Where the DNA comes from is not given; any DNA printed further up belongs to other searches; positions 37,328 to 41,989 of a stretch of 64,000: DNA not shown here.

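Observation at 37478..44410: ECF sigma / anti-sigma / PorV-like barrel / 1453-aa delta-60 surface protein operon; anti-sigma and cargo share a C-terminal Ig-like domain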

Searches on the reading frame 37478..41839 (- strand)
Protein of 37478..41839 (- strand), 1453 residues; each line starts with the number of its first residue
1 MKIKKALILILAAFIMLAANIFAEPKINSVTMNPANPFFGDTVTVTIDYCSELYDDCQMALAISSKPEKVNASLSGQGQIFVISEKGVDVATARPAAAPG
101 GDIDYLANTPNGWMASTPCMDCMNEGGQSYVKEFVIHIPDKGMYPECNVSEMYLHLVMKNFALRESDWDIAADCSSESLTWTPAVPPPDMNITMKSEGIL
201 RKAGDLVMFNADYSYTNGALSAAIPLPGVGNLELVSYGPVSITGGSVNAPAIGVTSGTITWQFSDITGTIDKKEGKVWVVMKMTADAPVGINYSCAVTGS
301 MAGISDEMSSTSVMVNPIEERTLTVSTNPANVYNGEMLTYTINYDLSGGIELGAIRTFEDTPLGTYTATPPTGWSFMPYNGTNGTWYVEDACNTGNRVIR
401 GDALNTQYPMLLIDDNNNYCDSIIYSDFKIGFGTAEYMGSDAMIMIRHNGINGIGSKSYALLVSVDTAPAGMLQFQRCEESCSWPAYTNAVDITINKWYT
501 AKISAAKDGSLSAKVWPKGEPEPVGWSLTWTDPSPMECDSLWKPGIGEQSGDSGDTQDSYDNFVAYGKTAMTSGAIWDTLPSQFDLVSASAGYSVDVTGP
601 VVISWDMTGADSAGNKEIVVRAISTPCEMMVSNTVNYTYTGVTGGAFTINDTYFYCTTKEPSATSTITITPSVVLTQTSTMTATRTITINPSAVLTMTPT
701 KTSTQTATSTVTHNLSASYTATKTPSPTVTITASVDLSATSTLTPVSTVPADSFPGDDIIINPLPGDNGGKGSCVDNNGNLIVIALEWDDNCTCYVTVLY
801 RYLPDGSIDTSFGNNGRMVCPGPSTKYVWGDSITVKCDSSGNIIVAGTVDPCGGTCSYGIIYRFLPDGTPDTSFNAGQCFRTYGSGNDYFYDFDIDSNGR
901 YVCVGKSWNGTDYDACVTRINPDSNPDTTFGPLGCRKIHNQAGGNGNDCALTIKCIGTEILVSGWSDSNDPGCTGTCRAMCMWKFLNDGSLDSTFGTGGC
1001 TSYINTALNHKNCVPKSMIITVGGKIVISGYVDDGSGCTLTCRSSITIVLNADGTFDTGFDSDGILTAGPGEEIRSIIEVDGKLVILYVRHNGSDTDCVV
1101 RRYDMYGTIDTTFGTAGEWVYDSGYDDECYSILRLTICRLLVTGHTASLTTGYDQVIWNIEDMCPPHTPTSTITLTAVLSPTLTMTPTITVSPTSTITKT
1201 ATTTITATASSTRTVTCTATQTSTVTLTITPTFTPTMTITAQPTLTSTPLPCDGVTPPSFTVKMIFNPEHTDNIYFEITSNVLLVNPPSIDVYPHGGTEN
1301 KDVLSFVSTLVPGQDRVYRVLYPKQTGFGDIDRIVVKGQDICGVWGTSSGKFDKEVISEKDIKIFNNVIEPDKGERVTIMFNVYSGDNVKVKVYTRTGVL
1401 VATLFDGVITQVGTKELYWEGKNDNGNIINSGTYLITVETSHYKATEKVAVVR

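Call 3: search_protein_families(library=pfam, proteins=[window:37478-41839:-], max_evalue=1)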
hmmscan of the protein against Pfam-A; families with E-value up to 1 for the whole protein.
window:37478-41839:- (1453 aa): 3 families
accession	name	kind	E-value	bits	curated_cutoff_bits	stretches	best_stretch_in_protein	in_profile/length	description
PF17164.10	DUF5122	-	2.1e-18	66.7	27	3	839-874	2-36/36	Domain of unknown function (DUF5122) beta-propeller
PF13860.13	FlgD_ig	-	2e-06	28.1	27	1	1372-1441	7-76/79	FlgD Ig-like domain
PF13585.12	CHU_C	-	0.043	14.4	27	1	1384-1444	21-76/86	CHU_C Type IX secretion signal domain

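Call 4: search_protein_families(library=ncbifam, proteins=[window:37478-41839:-], max_evalue=1)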
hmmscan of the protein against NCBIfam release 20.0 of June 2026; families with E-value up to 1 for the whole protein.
window:37478-41839:- (1453 aa): 7 families
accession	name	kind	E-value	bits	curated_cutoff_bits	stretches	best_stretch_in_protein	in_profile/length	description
TIGR02608.1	delta_60_rpt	domain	1.9e-40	136.5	76.5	6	888-934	1-48/55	delta-60 repeat domain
NF005176.1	PRK06655.1-1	equivalog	2.2e-06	27.8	230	1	1377-1449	87-158/197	flagellar hook assembly protein FlgD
NF009453.0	PRK12813.1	equivalog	0.00085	18.9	264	1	1386-1442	123-175/223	flagellar basal body rod modification protein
NF009276.0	PRK12633.1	equivalog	0.001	18.8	383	1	1387-1446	127-187/234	flagellar basal body rod modification protein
NF009452.0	PRK12812.1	equivalog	0.0018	17.6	258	1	1379-1439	143-205/289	flagellar basal body rod modification protein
NF033707.1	T9SS_sortase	equivalog_domain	0.0056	14.3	420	1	1388-1442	1024-1079/1095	type IX secretion system sortase PorU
TIGR04183.1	Por_Secre_tail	domain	0.24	11.4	23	1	1377-1451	9-71/72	T9SS type A sorting domain-containing protein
